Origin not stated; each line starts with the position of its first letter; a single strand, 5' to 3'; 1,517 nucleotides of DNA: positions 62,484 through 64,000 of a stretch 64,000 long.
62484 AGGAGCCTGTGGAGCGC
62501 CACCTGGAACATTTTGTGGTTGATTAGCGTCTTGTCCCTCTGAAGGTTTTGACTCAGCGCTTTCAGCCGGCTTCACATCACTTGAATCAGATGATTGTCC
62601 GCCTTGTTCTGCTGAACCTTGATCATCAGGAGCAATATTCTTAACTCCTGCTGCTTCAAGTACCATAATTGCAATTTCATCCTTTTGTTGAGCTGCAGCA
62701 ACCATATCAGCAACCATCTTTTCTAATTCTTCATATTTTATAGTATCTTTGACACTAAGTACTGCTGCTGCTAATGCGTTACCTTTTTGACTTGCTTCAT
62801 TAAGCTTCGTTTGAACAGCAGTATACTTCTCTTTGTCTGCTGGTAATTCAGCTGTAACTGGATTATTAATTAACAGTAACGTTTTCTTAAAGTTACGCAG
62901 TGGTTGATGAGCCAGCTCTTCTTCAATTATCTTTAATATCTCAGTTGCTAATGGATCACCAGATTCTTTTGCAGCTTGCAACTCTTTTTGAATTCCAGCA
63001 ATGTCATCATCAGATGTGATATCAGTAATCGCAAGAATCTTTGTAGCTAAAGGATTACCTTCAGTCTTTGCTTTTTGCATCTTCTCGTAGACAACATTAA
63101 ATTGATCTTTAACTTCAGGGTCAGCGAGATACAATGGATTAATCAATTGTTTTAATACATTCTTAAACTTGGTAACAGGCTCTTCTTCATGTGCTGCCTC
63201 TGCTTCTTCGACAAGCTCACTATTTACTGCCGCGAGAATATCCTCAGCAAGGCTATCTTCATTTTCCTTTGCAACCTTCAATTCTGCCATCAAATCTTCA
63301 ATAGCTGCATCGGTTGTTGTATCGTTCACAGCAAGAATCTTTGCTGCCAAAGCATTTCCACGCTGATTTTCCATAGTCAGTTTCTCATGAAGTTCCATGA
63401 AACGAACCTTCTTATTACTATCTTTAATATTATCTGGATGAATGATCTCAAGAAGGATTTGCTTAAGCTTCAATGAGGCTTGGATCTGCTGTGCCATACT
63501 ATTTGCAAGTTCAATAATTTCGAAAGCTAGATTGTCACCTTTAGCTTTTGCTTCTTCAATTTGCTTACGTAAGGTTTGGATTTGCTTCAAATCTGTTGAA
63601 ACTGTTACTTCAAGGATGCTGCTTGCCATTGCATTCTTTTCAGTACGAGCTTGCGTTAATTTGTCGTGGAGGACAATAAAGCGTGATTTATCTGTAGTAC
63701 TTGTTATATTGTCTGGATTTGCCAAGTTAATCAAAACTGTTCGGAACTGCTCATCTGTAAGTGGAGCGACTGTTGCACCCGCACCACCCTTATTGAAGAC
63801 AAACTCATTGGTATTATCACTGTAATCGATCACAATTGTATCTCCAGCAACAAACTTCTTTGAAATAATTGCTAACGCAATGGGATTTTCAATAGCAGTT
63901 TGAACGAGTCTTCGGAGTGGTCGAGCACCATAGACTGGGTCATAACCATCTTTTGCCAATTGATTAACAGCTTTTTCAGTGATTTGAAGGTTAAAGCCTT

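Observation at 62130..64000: ClpB-like chaperone carrying a ~540-aa C-terminal extension of four internal repeats and a disordered P/A/Q/N tail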

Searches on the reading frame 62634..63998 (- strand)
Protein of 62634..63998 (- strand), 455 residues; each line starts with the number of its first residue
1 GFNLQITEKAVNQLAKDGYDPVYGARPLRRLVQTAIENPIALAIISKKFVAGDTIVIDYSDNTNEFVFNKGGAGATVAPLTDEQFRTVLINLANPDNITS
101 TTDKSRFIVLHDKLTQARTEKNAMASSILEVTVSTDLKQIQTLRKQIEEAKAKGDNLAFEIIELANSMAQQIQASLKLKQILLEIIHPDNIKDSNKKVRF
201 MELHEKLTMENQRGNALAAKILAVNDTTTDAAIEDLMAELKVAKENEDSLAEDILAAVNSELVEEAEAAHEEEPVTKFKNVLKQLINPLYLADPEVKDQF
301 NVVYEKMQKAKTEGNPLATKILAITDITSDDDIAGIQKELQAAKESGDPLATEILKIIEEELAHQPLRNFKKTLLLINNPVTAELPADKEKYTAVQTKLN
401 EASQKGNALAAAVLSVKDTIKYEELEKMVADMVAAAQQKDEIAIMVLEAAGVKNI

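Call 9: find_homologous_proteins(query=window:62634-63998:-)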
Query seq(455 aa) (455 aa): 278 proteins with E <= 0.001 among 8000 candidates; the best 120 are listed.
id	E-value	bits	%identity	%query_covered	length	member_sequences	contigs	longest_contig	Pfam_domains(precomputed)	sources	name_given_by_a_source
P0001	2.2e-138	480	50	99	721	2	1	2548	PF07724.21,PF10431.16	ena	-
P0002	1.3e-132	461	51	99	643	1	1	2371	PF10431.16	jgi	jgi:hypothetical protein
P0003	5.0e-77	278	51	64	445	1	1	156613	-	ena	-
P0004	1.7e-64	237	66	38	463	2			PF00158.33,PF07724.21,PF00004.36,PF07728.21,PF10431.16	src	-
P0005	2.3e-35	141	49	37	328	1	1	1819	-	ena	-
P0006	1.1e-24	106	73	15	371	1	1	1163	PF07724.21,PF07728.21,PF10431.16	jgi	jgi:ATP-dependent Clp protease ATP-binding subunit ClpA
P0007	2.6e-23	101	73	16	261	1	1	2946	PF07724.21,PF10431.16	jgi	jgi:hypothetical protein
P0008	1.4e-22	99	75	15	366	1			PF00158.33,PF07724.21,PF00004.36,PF07728.21,PF10431.16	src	-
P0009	6.6e-21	93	64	15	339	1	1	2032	PF00158.33,PF07724.21,PF00004.36,PF07728.21,PF10431.16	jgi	jgi:ATP-dependent Clp protease ATP-binding subunit ClpC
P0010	1.2e-20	92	69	15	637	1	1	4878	PF13173.13,PF20030.6,PF00004.36,PF13401.13,PF23569.2,PF17871.8,PF13238.13,PF01637.25,PF07728.21,PF13191.13,PF00158.33,PF07724.21,PF12775.14,PF05621.18,PF10431.16,PF20720.4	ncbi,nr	ncbi:ATP-dependent Clp protease ATP-binding subunit [Patescibacteria group bacterium]|nr:ATP-depende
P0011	2.8e-20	91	61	15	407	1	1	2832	PF07724.21,PF07728.21,PF10431.16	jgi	jgi:hypothetical protein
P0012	3.2e-20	91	65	16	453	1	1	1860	PF00158.33,PF07724.21,PF00004.36,PF07728.21,PF10431.16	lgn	-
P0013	3.6e-20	91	67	15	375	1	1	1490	PF07724.21,PF07728.21,PF10431.16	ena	-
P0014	1.3e-19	89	69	15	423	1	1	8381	PF00158.33,PF07724.21,PF00004.36,PF13401.13,PF07728.21,PF10431.16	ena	-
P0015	5.5e-19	87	66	15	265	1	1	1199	PF10431.16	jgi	jgi:ATP-dependent Clp protease ATP-binding subunit ClpB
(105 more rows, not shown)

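Call 11: find_encoding_contigs(protein=P0003, flank=10000, max_places=4)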
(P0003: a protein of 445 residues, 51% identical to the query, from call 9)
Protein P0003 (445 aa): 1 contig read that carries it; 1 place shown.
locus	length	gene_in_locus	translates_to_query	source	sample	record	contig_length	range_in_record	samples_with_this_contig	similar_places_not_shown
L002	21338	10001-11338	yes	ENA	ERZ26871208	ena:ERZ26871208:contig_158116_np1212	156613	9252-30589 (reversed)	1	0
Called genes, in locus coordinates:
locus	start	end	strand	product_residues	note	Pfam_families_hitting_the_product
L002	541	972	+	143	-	-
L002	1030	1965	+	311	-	PF00226:DnaJ, PF01556:DnaJ_C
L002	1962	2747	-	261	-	PF12146:Hydrolase_4, PF00561:Abhydrolase_1, PF12697:Abhydrolase_6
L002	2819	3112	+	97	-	-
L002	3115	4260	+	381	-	-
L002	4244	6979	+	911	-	-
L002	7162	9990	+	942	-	PF02861:Clp_N, PF23569:NBD_SMAX1, PF00004:AAA, PF17871:AAA_lid_9, PF00004:AAA, PF07724:AAA_2, PF07728:AAA_5, PF10431:ClpB_D2-small, +7 more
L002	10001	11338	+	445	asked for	-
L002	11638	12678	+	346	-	PF13384:HTH_23 (weak), PF13518:HTH_28 (weak), PF13592:HTH_33, PF13358:DDE_3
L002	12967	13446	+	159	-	PF13173:AAA_14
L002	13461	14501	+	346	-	PF13565:HTH_32 (faint), PF13551:HTH_29 (weak), PF13592:HTH_33, PF13358:DDE_3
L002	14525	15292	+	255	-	PF13635:DUF4143 (weak)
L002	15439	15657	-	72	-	-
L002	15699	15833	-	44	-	-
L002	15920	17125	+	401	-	PF17871:AAA_lid_9 (weak)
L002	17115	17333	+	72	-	-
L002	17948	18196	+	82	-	PF10431:ClpB_D2-small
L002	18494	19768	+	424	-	PF08529:NusA_N, PF13184:KH_NusA_1st, PF26594:KH_NusA_2nd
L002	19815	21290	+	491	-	PF00009:GTP_EFTU, PF00071:Ras, PF00350:Dynamin_N (faint), PF01926:MMR_HSR1, PF10662:PduV-EutP (faint), PF22042:EF-G_D2, PF11987:IF-2, PF03144:GTP_EFTU_D2 (weak)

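Call 20: search_solved_structures(query=window:62634-63788:-, max_evalue=10)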
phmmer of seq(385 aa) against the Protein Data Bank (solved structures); distinct sequences matched with E-value up to 10: 0.

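Call 27: find_related_loci(query=window:62634-63998:-, collection=genome_contigs, flank=10000)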
Query window:62634-63998:- (455 aa) in genome_contigs; peptide patterns used: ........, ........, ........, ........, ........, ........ (x = any residue, [..] = any of these).
122 stretches matched a pattern; 1 encode a relative of the query (tblastn E <= 1e-3); 1 distinct loci.
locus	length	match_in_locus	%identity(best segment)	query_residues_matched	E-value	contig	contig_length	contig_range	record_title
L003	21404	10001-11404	91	1-455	0e+0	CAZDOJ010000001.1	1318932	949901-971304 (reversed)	MAG TPA_asm: uncultured Gammaproteobacteria bacterium isolate SRP292972_co3_93 genome assembly, contig: NODE_1_length_13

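Call 29: predict_structure(alignment_id=A1)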
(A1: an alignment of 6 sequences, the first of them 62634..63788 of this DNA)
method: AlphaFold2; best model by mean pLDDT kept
length: 385 residues; sequences in the alignment: 6
mean_pLDDT: 83.3   pTM: 0.55
mean pLDDT of the five models: 83.3, 82.9, 82.7, 82.5, 82.2
residues with pLDDT >= 90: 123; 70-90: 221; 50-70: 31; < 50: 10
segments of 3 or more residues with pLDDT < 50: 1-7, 383-385
pLDDT, mean of each block of 10 residues (from residue 1): 45 87 84 82 92 91 92 90 82 77 77 89 78 93 93 87 83 85 84 64 76 81 76 91 86 74 86 92 92 83 88 75 91 91 87 86 88 86 50
secondary structure, 60 per line:
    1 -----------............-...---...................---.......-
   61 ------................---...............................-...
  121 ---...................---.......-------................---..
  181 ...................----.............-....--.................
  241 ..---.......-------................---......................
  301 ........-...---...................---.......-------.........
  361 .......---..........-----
elements in order: H12-23 H31-49 H53-59 H67-82 H86-116 H124-142 H146-152 H160-175 H179-199 H204-216 H218-221 H224-242 H246-252 H260-275 H279-308 H316-334 H338-344 H352-367 H371-380

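Call 32: search_protein_representatives(alignment_id=A1)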
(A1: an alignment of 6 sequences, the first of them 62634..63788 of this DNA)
Query: 6 sequences, 385 profile positions. Proteins with E-value up to 0.001 (for the whole library): 119; up to 1e-10: 89; up to 1e-30: 40. The best 119 are listed.
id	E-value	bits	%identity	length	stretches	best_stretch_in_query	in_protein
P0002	3.8e-181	618.4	-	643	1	1-383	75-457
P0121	1.9e-135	468.0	-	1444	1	1-383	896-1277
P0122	8.1e-129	446.2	-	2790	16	249-354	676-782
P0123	3.3e-126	437.6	-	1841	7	204-384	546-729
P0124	1.7e-94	333.2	-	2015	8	9-184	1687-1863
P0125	2.4e-93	329.4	-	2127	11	9-190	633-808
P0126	1.9e-89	316.6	-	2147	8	101-381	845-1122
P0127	7.5e-85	301.4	-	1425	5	201-375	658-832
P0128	3.6e-80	286.0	-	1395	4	11-291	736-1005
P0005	5.9e-78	278.7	-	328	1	211-384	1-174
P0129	5.0e-71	255.9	-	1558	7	299-380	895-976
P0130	6.5e-65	235.8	-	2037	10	210-358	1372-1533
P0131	7.4e-64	232.3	-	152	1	165-315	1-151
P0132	1.7e-62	227.8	-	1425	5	4-192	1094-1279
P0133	2.3e-57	210.9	-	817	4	12-190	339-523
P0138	3.6e-52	193.9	-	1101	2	16-377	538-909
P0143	3.3e-45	170.9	-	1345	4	15-289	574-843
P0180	2.1e-23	99.2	-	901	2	206-382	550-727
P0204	3.0e-11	59.2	-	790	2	293-353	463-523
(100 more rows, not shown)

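Call 34: fold_search(model_id=the predicted structure, library=pdb)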
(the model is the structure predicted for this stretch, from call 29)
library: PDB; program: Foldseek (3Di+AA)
matches with E <= 10: 68; with E <= 0.001: 0
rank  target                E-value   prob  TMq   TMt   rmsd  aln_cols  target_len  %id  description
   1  9lm7_A                5.5e-01  0.14  0.16  0.17  17.1       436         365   13  Crystal structrue of bvFP-Pr1-88.4 (released 2026-01-28)
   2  9lm7_B                8.5e-01  0.12  0.16  0.16  18.1       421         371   12  Crystal structrue of bvFP-Pr1-88.4 (released 2026-01-28)
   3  1tr2_B                8.5e-01  0.12  0.17  0.08  28.5       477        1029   11  Crystal structure of human full-length vinculin (residues 1-1066) (released 2005-11-15)
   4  6xz4_B                1.6e+00  0.06  0.12  0.14  23.7       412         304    9  Crystal structure of TLNRD1 (released 2020-05-27)
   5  8xvu_R                1.7e+00  0.07  0.12  0.14  21.1       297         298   12  Structure of CXCR2 bound to CXCL2 (Ligand-receptor focused map) (released 2025-01-15)
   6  8xwn_R                1.7e+00  0.07  0.12  0.14  21.4       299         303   12  Structure of CXCR2 bound to CXCL8 (Ligand-receptor focused map) (released 2025-01-15)
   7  7unh_B                1.9e+00  0.06  0.12  0.15  17.1       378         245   13  De novo designed chlorophyll dimer protein in apo state, SP2 (released 2023-04-19)
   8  8xwv_R                1.9e+00  0.06  0.12  0.14  20.9       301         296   11  Structure of CXCR2 bound to CXCL1 (CXCR2-CXCL1-Go Full map) (released 2025-01-22)
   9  6xz4_A                1.9e+00  0.06  0.13  0.15  24.1       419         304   10  Crystal structure of TLNRD1 (released 2020-05-27)
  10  7zw4_A                2.0e+00  0.04  0.13  0.15  27.6       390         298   12  Crystal structure of Talin R7R8 domains with Caskin-2 LD-peptide (released 2023-05-31)
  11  9tbd_A                2.2e+00  0.08  0.12  0.16  21.2       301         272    9  Cryo-EM structure of the light-driven sodium pump ErNaR in the pentameric form (released 2025-12-17)
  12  2j91_C                2.3e+00  0.04  0.13  0.12  22.3       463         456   13  Crystal structure of Human Adenylosuccinate Lyase in complex with AMP (released 2006-11-07)
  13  5y9d_B                2.4e+00  0.05  0.13  0.09  23.0       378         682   11  Crystal structure of acyl-coA oxidase1 from Yarrowia lipolytica (released 2018-01-03)
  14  5l0f_A                3.3e+00  0.06  0.10  0.17  17.8       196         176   14  Human metavinculin quadruple mutant (residues 959-1134) (released 2016-08-31)
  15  8xws_C                3.3e+00  0.05  0.12  0.14  20.6       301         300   11  Structure of CXCR2 bound to CXCL5 (Ligand-receptor focused map) (released 2025-01-15)
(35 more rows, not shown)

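Call 35: search_protein_families(library=pfam, proteins=[P0121, P0127, P0128, P0138, P0143, P0180, P0204, P0133], max_evalue=0.01)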
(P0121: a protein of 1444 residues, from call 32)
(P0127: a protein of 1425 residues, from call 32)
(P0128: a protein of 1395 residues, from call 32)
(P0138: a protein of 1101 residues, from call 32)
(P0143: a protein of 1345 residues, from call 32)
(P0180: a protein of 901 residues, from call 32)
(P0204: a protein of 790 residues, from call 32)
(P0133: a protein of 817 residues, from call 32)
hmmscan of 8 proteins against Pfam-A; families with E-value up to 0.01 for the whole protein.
P0121 (1444 aa): 28 families (the best 25 are shown)
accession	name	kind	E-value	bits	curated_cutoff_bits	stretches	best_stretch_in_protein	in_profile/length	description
PF07724.20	AAA_2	-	8.4e-69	231.3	27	1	620-796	1-166/166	AAA domain (Cdc48 subfamily)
PF17871.7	AAA_lid_9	-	2.7e-25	88.7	22.8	1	482-551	1-70/104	AAA lid domain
PF10431.15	ClpB_D2-small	-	3.5e-24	85.1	21.9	1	802-882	1-81/81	C-terminal, D2-small domain, of ClpB protein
PF00004.35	AAA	-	2.6e-23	83.3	21.2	2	344-457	2-111/131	ATPase family associated with various cellular activities (AAA)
PF07728.20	AAA_5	-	7.3e-20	71.8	22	1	625-754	2-132/139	AAA domain (dynein-related subfamily)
PF13401.12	AAA_22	-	1.9e-11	44.8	27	2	338-436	3-101/130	AAA domain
PF13191.12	AAA_16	-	6.6e-09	36.9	32.6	1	321-423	2-143/167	AAA ATPase domain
PF05621.17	TniB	-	9.3e-08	32.2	22.4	1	341-478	36-184/189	Bacterial TniB protein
PF13173.12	AAA_14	-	2.3e-07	31.3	27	0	344-426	6-76/129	AAA domain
PF00158.32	Sigma54_activat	-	7.8e-07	29.4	20.2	1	623-743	23-142/168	Sigma-54 interaction domain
PF02861.25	Clp_N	-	3.7e-06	27.4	20.7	1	172-218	2-50/53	Clp amino terminal domain, pathogenicity island component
PF05729.18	NACHT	-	1.3e-05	25.6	26.7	0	344-385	4-44/167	NACHT domain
PF01695.23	IstB_IS21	-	1.8e-05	24.8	24.1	0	326-405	78-153/238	IstB-like ATP binding protein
PF01637.24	ATPase_2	-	2e-05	25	33.2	0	324-411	4-85/225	ATPase domain predominantly from Archaea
PF13238.12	AAA_18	-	2.7e-05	25.1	29.4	0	628-666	4-44/128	AAA domain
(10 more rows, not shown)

P0127 (1425 aa): 0 families

P0128 (1395 aa): 0 families

P0138 (1101 aa): 0 families

P0143 (1345 aa): 1 family
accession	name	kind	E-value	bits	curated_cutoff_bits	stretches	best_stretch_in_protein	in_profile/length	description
PF04610.19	TrbL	-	0.0018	18.5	25.9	1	116-293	3-181/215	TrbL/VirB6 plasmid conjugal transfer protein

P0180 (901 aa): 1 family
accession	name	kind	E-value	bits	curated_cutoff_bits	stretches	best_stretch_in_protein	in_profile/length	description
PF04610.19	TrbL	-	0.0027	17.9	25.9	1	116-286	2-174/215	TrbL/VirB6 plasmid conjugal transfer protein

P0204 (790 aa): 0 families

P0133 (817 aa): 1 family
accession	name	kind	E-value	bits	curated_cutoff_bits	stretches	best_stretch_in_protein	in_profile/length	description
PF24850.1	CC_BshC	-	0.0052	17.1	27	1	614-688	26-102/159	Bacillithiol biosynthesis BshC, C-terminal coiled-coil domain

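Call 55: search_protein_families(library=pfam, proteins=[P0252, L003:3407-3706:+, P0239, P0123, P0125], max_evalue=0.1)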
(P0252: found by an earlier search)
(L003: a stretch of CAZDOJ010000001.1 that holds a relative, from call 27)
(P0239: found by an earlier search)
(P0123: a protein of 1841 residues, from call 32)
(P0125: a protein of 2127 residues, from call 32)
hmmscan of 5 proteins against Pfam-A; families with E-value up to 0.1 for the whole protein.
P0252 (1248 aa): 1 family
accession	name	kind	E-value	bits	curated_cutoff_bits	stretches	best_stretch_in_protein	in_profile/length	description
PF17969.6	Ldt_C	-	1.8e-05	25.7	26.8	2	1025-1074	1-49/67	L,D-transpeptidase C-terminal domain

L003:3407-3706:+ (100 aa): 1 family
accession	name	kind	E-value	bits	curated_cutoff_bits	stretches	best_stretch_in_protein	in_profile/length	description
PF18895.5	T4SS_pilin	-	5.7e-05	23.6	26.6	1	37-86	20-68/71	Type IV secretion system pilin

P0239 (1427 aa): 36 families (the best 25 are shown)
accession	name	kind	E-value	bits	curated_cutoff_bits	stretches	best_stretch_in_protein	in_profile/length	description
PF07724.20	AAA_2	-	2.6e-69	232.9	27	1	599-776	1-166/166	AAA domain (Cdc48 subfamily)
PF17871.7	AAA_lid_9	-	2.8e-25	88.7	22.8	1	459-523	1-65/104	AAA lid domain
PF00004.35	AAA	-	4e-23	82.7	21.2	2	321-434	2-111/131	ATPase family associated with various cellular activities (AAA)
PF10431.15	ClpB_D2-small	-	5.7e-23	81.2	21.9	1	782-862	1-81/81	C-terminal, D2-small domain, of ClpB protein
PF07728.20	AAA_5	-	8e-21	74.9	22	2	604-725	2-125/139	AAA domain (dynein-related subfamily)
PF13401.12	AAA_22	-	4e-13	50.3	27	2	315-408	3-99/130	AAA domain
PF13191.12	AAA_16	-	4e-09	37.6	32.6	1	298-399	2-142/167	AAA ATPase domain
PF13173.12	AAA_14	-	1.3e-06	28.9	27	1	321-401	6-74/129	AAA domain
PF00158.32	Sigma54_activat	-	2.3e-06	27.8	20.2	1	602-720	23-140/168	Sigma-54 interaction domain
PF05729.18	NACHT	-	4.1e-06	27.2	26.7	1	321-358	4-40/167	NACHT domain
PF20720.3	nSTAND3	-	5.2e-06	26.7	27.2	1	316-343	16-43/155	Novel STAND NTPase 3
PF02861.25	Clp_N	-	7.3e-06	26.5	20.7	1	148-195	1-50/53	Clp amino terminal domain, pathogenicity island component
PF13238.12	AAA_18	-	1.3e-05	26.1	29.4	0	607-642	4-33/128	AAA domain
PF01695.23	IstB_IS21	-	2.4e-05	24.4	24.1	0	305-380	80-151/238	IstB-like ATP binding protein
PF01637.24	ATPase_2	-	2.5e-05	24.6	33.2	0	301-341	4-44/225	ATPase domain predominantly from Archaea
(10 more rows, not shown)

P0123 (1841 aa): 1 family
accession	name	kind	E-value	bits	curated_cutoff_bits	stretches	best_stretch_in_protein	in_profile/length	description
PF01132.26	EFP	-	0.046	14.1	27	0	929-954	16-41/54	Elongation factor P (EF-P) OB domain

P0125 (2127 aa): 0 families
